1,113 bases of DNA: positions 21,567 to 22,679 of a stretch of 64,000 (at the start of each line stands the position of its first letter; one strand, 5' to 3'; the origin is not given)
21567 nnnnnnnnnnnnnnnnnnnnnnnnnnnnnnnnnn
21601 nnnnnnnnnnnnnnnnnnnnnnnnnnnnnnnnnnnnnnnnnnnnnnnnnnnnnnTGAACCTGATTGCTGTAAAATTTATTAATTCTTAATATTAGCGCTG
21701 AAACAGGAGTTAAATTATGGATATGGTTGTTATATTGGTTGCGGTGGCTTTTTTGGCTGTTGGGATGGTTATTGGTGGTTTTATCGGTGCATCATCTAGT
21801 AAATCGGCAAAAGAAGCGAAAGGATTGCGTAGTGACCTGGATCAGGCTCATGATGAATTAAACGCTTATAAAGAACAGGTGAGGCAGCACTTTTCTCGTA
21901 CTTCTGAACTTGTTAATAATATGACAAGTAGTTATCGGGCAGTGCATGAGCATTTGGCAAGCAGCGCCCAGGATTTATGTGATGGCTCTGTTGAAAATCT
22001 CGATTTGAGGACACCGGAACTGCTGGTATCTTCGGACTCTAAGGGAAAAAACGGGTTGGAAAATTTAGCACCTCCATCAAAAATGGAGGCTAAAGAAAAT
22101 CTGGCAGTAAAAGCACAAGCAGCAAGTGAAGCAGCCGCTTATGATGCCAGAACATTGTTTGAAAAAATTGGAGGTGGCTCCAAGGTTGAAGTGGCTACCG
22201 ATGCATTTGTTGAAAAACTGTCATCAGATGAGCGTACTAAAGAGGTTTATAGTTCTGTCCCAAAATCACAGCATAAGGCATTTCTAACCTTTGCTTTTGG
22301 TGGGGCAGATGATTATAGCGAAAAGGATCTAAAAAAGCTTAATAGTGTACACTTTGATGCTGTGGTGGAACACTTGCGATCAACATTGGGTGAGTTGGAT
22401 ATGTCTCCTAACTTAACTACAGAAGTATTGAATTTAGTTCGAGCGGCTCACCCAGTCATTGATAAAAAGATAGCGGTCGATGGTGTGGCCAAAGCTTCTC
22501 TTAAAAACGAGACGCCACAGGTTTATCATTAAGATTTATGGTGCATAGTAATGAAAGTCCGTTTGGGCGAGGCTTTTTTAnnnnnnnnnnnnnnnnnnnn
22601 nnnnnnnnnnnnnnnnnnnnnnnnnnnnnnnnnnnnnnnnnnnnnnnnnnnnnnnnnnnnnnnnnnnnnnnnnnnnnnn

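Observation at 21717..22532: Single ORF fusing a YhcB/ZapG-like divisome-associated membrane anchor to a truncated-haemoglobin-like domain that seems to lack the proximal histidine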

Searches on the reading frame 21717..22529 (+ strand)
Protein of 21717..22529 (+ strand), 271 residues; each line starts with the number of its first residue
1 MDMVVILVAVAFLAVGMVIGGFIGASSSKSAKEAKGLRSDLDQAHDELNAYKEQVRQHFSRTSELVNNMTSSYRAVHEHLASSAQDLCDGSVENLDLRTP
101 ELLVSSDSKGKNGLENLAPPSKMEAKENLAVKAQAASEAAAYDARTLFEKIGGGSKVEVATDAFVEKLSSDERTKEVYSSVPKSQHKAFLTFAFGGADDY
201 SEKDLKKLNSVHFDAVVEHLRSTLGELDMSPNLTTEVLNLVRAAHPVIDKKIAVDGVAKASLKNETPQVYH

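Call 3: search_protein_families(library=pfam, proteins=[window:21717-22529:+], max_evalue=10)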
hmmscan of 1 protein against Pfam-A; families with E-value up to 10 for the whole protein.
window:21717-22529:+ (271 aa): 10 families
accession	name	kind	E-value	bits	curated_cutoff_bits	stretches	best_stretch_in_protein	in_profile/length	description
PF06295.17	ZapG-like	-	5e-19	69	33.5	1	12-105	4-96/123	Z-ring associated protein G-like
PF01152.27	Bac_globin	-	1.2e-06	29.1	21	1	146-240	1-111/121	Bacterial-like globin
PF04888.17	SseC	-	0.02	15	30.2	1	16-83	235-302/312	Secretion system effector C (SseC) like family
PF06103.16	DUF948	-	0.025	15.2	37.2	1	5-78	3-72/89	Bacterial protein of unknown function (DUF948)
PF06305.16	LapA_dom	-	0.034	14.5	28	1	4-48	18-63/64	Lipopolysaccharide assembly protein A domain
PF18035.6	Bap31_Bap29_C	-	0.055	14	30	1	126-143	15-32/52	Bap31/Bap29 cytoplasmic coiled-coil domain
PF25678.1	DUF7946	-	0.062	13.8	27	1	25-86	98-160/183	Domain of unknown function (DUF7946)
PF11189.13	DUF2973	-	0.11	13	22.2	1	5-48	8-52/68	Protein of unknown function (DUF2973)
PF01442.23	Apolipoprotein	-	0.33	11.1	90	1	35-86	84-158/190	Apolipoprotein A1/A4/E domain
PF11772.13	EpuA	-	0.53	10.4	27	1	4-25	3-25/46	DNA-directed RNA polymerase subunit beta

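Call 4: search_protein_families(library=ncbifam, proteins=[window:21717-22529:+], max_evalue=10)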
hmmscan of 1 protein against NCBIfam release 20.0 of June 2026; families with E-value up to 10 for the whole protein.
window:21717-22529:+ (271 aa): 3 families
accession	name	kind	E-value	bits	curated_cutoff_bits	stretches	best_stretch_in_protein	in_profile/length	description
NF008672.1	PRK11677.1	equivalog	6.8e-16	58.4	150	1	8-88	5-85/133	Z-ring associated protein ZapG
NF007686.0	PRK10361.1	equivalog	0.0034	16.1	810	1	1-84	1-83/475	DNA recombination protein RmuC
NF000989.0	PRK00103.2-3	equivalog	0.084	12.9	169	1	126-203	42-116/160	23S rRNA (pseudouridine(1915)-N(3))-methyltransferase RlmH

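Call 5: search_solved_structures(query=window:21717-22529:+, max_evalue=10, show_alignments=3)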
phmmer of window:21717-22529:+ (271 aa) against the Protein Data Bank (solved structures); distinct sequences matched with E-value up to 10: 26.
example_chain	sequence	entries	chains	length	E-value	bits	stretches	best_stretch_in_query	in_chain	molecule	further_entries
1s69_A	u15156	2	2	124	1.8e-14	57.6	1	146-242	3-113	Cyanoglobin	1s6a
1mwb_A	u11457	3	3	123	2.2e-14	57.4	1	146-242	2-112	Cyanoglobin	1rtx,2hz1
2hz2_A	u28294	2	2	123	2.4e-14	57.2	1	146-241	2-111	Cyanoglobin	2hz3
2ksc_A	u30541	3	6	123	1e-12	51.9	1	146-243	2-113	Cyanoglobin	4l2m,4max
1dly_A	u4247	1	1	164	1.6e-12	51.3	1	132-243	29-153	HEMOGLOBIN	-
4xdi_A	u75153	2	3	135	6.7e-12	49.2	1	143-248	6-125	Chlamydomonas reinhardtii THB1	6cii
1uvx_A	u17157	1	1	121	1.6e-11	47.9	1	147-243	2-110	GLOBIN LI637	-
3aq5_A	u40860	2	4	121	2.1e-10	44.3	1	145-241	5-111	Group 1 truncated hemoglobin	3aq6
3aq7_A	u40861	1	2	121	2.1e-10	44.3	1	145-241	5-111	Group 1 truncated hemoglobin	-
3aq9_A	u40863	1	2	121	2.2e-10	44.3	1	145-241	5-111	Group 1 truncated hemoglobin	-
3aq8_A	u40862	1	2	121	2.3e-10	44.2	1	145-241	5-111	Group 1 truncated hemoglobin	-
6bme_A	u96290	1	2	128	2e-05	28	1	146-250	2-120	Truncated hemoglobin 4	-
6un9_A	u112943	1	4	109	0.00029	24.2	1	36-90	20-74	Uncharacterized protein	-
2gkm_A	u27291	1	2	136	0.00052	23.4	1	145-242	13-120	Hemoglobin-like protein HbN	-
2gln_A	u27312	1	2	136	0.00055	23.3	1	145-242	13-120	Hemoglobin-like protein HbN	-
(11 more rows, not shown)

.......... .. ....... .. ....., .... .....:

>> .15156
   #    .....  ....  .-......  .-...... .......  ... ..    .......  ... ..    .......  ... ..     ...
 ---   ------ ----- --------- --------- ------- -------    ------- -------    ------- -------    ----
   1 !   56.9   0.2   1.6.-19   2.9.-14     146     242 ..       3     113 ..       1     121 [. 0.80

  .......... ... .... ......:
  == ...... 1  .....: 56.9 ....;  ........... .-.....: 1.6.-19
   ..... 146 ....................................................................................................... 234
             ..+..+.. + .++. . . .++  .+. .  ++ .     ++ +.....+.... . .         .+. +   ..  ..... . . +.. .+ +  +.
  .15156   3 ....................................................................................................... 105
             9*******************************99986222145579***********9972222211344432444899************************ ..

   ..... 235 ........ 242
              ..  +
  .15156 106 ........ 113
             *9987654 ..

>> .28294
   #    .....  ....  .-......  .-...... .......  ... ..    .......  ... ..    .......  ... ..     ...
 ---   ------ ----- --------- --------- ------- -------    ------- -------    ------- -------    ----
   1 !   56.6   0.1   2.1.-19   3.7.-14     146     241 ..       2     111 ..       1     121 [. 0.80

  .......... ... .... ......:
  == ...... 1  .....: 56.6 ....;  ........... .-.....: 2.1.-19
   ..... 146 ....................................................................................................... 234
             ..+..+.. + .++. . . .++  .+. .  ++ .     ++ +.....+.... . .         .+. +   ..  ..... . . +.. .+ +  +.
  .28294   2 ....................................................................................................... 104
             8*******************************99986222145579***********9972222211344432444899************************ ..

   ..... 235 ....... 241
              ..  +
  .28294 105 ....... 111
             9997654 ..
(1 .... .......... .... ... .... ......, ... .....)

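Call 6: find_homologous_proteins(query=window:21717-22529:+, max_evalue=0.001)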
Query window:21717-22529:+ (271 aa): 10 proteins with E <= 0.001 among 1878 candidates.
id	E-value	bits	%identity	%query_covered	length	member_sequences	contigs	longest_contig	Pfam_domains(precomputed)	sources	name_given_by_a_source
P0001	2.7e-157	540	94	100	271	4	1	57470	PF06295.18,PF01152.28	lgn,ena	-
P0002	6.4e-134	463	81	100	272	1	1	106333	PF06295.18,PF01152.28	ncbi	-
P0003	4.5e-132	457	81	100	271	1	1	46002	PF06295.18,PF01152.28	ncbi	-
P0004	2.2e-98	347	83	75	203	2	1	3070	PF01152.28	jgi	-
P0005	7.2e-98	345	62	100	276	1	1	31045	PF06295.18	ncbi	-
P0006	7.5e-53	198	63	66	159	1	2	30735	PF06295.18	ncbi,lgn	-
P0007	1.4e-13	70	63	17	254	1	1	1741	PF06295.18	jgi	-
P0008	5.1e-13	68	47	32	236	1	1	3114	PF06295.18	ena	-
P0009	1.4e-12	66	46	32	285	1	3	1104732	PF06295.18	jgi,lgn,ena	-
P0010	3.6e-12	65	50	29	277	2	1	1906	PF06295.18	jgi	jgi:hypothetical protein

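Call 10: find_encoding_contigs(protein=P0002, flank=6000, max_places=2)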
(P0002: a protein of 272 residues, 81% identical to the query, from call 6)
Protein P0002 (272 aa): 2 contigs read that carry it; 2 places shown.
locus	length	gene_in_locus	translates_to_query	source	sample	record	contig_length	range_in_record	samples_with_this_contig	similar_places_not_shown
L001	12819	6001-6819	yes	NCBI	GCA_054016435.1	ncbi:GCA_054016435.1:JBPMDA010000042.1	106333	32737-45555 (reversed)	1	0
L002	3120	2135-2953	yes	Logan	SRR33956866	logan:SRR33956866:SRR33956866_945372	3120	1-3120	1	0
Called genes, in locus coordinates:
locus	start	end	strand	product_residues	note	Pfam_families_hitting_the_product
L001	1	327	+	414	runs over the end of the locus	PF00091:Tubulin, PF12327:FtsZ_C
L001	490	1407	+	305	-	PF03331:LpxC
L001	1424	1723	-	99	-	-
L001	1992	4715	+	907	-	PF07517:SecA_DEAD, PF01043:SecA_PP_bind, PF21090:P-loop_SecA, PF07516:SecA_SW, PF02810:SEC-C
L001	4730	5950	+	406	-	PF01960:ArgJ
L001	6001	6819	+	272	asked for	PF06295:ZapG-like, PF01152:Bac_globin (weak)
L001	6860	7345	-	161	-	PF00186:DHFR_1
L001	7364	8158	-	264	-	PF00303:Thymidylat_synt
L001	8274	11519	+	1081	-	PF08455:SNF2_assoc (weak), PF00176:SNF2-rel_dom, PF00270:DEAD (weak), PF04851:ResIII, PF00271:Helicase_C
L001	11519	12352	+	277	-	-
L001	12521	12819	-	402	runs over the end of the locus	PF12094:DUF3570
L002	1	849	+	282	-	?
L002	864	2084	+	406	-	PF01960:ArgJ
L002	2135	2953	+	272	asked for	PF06295:ZapG-like, PF01152:Bac_globin (weak)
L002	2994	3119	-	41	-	?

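Call 11: find_encoding_contigs(protein=P0005, flank=6000, max_places=2)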
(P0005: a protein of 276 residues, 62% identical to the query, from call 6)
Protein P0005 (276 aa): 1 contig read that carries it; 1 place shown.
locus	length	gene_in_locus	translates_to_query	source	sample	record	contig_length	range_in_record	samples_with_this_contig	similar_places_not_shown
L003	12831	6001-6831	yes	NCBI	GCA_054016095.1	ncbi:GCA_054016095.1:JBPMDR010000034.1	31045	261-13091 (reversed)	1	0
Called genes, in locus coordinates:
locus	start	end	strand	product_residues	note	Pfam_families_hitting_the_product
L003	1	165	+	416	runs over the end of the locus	PF00091:Tubulin, PF12327:FtsZ_C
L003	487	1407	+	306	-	PF03331:LpxC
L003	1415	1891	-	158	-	PF05258:DciA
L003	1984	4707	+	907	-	PF07517:SecA_DEAD, PF01043:SecA_PP_bind, PF21090:P-loop_SecA, PF07516:SecA_SW, PF02810:SEC-C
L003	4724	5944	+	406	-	PF01960:ArgJ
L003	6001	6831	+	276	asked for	PF06295:ZapG-like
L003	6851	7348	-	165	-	PF00186:DHFR_1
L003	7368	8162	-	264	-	PF00303:Thymidylat_synt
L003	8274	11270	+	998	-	PF04434:SWIM (faint), PF08455:SNF2_assoc, PF00176:SNF2-rel_dom, PF04851:ResIII, PF00270:DEAD, PF00271:Helicase_C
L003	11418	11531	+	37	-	-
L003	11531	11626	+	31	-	-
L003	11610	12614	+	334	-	-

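Call 12: find_encoding_contigs(protein=P0006, flank=6000, max_places=2)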
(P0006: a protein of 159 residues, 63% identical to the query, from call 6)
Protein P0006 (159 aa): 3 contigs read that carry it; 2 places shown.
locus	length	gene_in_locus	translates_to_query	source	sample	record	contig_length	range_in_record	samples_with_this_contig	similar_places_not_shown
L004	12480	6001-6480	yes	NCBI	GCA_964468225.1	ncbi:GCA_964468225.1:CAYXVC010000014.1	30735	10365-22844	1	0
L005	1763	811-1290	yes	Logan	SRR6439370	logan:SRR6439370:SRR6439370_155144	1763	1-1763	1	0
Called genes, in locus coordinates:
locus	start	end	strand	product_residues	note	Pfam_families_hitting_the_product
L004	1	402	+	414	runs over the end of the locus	PF00091:Tubulin, PF12327:FtsZ_C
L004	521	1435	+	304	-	PF03331:LpxC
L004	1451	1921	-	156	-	PF05258:DciA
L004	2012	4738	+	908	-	PF07517:SecA_DEAD, PF01043:SecA_PP_bind, PF21090:P-loop_SecA, PF07516:SecA_SW, PF02810:SEC-C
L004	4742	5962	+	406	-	PF01960:ArgJ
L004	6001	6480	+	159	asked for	PF06295:ZapG-like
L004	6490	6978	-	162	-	PF00186:DHFR_1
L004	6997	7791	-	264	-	PF00303:Thymidylat_synt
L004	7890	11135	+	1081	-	PF08455:SNF2_assoc (weak), PF00176:SNF2-rel_dom, PF00270:DEAD, PF04851:ResIII, PF00271:Helicase_C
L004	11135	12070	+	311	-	-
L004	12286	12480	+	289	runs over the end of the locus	-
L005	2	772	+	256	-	?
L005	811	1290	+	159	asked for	PF06295:ZapG-like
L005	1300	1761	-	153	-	?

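Call 13: find_related_loci(query=A1, collection=genome_contigs, flank=4000)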
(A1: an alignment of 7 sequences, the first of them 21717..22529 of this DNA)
Query A1 (271 aa) in genome_contigs; peptide patterns used: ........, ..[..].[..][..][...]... (x = any residue, [..] = any of these).
25 stretches matched a pattern; 6 encode a relative of the query (tblastn E <= 1e-3); 6 distinct loci.
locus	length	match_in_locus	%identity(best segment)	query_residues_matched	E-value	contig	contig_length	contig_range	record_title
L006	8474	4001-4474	63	1-178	8e-59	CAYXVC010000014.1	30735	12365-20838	MAG TPA_asm: uncultured Gammaproteobacteria bacterium isolate SRP128015_co1_78 genome assembly, contig: NODE_1650_length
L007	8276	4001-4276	42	1-92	2e-20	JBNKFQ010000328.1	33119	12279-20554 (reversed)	MAG: Porticoccaceae bacterium isolate E1E2.bin.7.orig k141_628327, whole genome shotgun sequence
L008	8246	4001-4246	44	9-88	3e-16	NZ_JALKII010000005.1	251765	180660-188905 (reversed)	Alcanivorax quisquiliarum strain CY1518 NODE_5_length_251765_cov_229.482276, whole genome shotgun sequence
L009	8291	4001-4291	37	10-108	1e-15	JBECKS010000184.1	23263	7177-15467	MAG: Pseudomonadales bacterium isolate ETDI11 k127_2127749, whole genome shotgun sequence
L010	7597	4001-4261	41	6-88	2e-14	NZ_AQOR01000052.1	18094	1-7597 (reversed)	Alcanivorax sp. S71-1-4 contig52, whole genome shotgun sequence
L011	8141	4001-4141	62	60-104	6e-12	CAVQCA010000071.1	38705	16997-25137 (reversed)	MAG: uncultured Gammaproteobacteria bacterium isolate MFD02923.bin.2.38 genome assembly, contig: contig_24183, whole gen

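Call 25: predict_structure(alignment_id=A1)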
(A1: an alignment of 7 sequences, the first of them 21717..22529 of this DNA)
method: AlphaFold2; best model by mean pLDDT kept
length: 271 residues; sequences in the alignment: 7
mean_pLDDT: 41.4   pTM: 0.30
mean pLDDT of the five models: 41.4, 40.2, 39.7, 39.7, 38.6
residues with pLDDT >= 90: 0; 70-90: 5; 50-70: 67; < 50: 199
segments of 3 or more residues with pLDDT < 50: 1-41, 43-45, 47-154, 195-209, 230-233, 244-271
pLDDT, mean of each block of 10 residues (from residue 1): 33 33 31 39 45 37 35 37 36 29 27 29 33 32 37 53 69 65 62 46 44 62 58 52 44 24 25 23
secondary structure, 60 per line:
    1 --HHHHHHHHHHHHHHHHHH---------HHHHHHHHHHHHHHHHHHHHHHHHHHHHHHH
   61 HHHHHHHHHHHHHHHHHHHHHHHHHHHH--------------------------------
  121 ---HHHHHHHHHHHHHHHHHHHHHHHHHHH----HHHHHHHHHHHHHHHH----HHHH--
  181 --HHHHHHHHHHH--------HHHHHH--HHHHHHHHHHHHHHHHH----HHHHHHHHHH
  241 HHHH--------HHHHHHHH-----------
elements in order: H3-20 H30-88 H124-150 H155-170 H175-178 H183-193 H202-207 H210-226 H231-244 H253-260

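Call 37: find_encoding_contigs(protein=P0001, flank=3000, max_places=2)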
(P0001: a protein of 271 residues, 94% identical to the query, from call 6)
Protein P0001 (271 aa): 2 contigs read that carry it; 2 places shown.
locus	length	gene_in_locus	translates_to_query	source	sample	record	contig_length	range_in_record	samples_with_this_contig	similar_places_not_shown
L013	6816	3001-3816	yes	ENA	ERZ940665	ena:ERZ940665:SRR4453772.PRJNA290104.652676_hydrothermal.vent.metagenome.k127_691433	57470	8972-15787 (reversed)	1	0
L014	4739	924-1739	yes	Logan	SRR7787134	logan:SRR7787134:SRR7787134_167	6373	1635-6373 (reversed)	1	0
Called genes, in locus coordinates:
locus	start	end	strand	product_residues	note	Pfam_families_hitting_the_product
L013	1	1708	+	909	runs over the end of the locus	PF07517:SecA_DEAD, PF01043:SecA_PP_bind, PF21090:P-loop_SecA, PF07516:SecA_SW, PF02810:SEC-C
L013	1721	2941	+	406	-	PF01960:ArgJ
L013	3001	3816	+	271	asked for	PF06295:ZapG-like, PF01152:Bac_globin (weak)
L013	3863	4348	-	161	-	PF00186:DHFR_1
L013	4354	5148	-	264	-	PF00303:Thymidylat_synt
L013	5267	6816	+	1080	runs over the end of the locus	PF08455:SNF2_assoc (weak), PF00176:SNF2-rel_dom, PF00270:DEAD, PF04851:ResIII, PF00271:Helicase_C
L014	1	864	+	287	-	?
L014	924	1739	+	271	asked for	PF06295:ZapG-like, PF01152:Bac_globin (weak)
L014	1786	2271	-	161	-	PF00186:DHFR_1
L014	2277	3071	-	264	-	PF00303:Thymidylat_synt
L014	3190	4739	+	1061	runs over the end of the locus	?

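Call 38: find_encoding_contigs(protein=P0003, flank=3000, max_places=2)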
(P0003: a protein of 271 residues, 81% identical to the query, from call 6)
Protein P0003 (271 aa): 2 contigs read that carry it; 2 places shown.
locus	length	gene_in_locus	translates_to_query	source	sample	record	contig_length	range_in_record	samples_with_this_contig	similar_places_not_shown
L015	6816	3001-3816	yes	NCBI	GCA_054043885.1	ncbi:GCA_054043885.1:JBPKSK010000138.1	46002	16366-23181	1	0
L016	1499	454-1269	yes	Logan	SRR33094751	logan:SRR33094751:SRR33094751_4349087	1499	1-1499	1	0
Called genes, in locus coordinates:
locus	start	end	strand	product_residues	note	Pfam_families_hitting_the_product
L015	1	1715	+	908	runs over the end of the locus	PF07517:SecA_DEAD, PF01043:SecA_PP_bind, PF21090:P-loop_SecA, PF07516:SecA_SW, PF02810:SEC-C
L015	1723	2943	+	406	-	PF01960:ArgJ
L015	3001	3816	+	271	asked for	PF06295:ZapG-like, PF01152:Bac_globin (weak)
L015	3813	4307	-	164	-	PF00186:DHFR_1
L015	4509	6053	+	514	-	PF00669:Flagellin_N, PF07196:Flagellin_IN (weak), PF00700:Flagellin_C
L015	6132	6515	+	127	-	PF03646:FlaG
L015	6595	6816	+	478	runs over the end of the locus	PF02465:FliD_N, PF07195:FliD_C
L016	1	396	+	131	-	?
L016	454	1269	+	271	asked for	PF06295:ZapG-like, PF01152:Bac_globin (weak)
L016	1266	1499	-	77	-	?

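Call 67: search_protein_families(library=pfam, proteins=[P0001, P0002, P0003, P0005, P0006], max_evalue=0.01)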
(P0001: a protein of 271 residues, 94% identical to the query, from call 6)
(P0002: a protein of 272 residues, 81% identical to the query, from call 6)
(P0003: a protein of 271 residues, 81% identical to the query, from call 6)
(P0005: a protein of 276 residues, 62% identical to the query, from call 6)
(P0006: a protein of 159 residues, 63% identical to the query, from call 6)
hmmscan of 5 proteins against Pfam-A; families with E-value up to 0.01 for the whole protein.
P0001 (271 aa): 4 families
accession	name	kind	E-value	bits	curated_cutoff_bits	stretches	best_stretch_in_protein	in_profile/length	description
PF06295.17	ZapG-like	-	9e-19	68.2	33.5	1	12-107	4-98/123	Z-ring associated protein G-like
PF01152.27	Bac_globin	-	2e-06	28.4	21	1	146-241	1-112/121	Bacterial-like globin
PF04888.17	SseC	-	0.0024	18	30.2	0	16-85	235-304/312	Secretion system effector C (SseC) like family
PF06103.16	DUF948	-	0.0027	18.3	37.2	0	5-79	3-73/89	Bacterial protein of unknown function (DUF948)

P0002 (272 aa): 2 families
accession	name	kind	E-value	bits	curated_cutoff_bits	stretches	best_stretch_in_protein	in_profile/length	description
PF06295.17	ZapG-like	-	5.2e-19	68.9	33.5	1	11-120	3-96/123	Z-ring associated protein G-like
PF01152.27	Bac_globin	-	1.5e-06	28.8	21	1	147-222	1-92/121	Bacterial-like globin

P0003 (271 aa): 3 families
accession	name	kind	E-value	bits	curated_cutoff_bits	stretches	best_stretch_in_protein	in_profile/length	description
PF06295.17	ZapG-like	-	1.7e-20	73.7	33.5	1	12-127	4-103/123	Z-ring associated protein G-like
PF01152.27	Bac_globin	-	7e-06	26.7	21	1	146-219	1-81/121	Bacterial-like globin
PF06305.16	LapA_dom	-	0.0024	18.2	28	1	5-48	19-63/64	Lipopolysaccharide assembly protein A domain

P0005 (276 aa): 4 families
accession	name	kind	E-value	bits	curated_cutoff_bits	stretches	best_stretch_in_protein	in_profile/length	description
PF06295.17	ZapG-like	-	1e-18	68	33.5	1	10-115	2-96/123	Z-ring associated protein G-like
PF01152.27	Bac_globin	-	5e-05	23.9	21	1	150-223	1-83/121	Bacterial-like globin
PF06305.16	LapA_dom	-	0.0028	18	28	1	6-48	20-63/64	Lipopolysaccharide assembly protein A domain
PF09548.15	Spore_III_AB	-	0.0069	16.9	32.5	0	7-83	3-81/170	Stage III sporulation protein AB (spore_III_AB)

P0006 (159 aa): 2 families
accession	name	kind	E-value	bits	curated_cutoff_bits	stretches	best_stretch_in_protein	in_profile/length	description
PF06295.17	ZapG-like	-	6.4e-22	78.3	33.5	1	10-121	2-110/123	Z-ring associated protein G-like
PF06103.16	DUF948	-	0.0031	18.1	37.2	0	18-78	12-72/89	Bacterial protein of unknown function (DUF948)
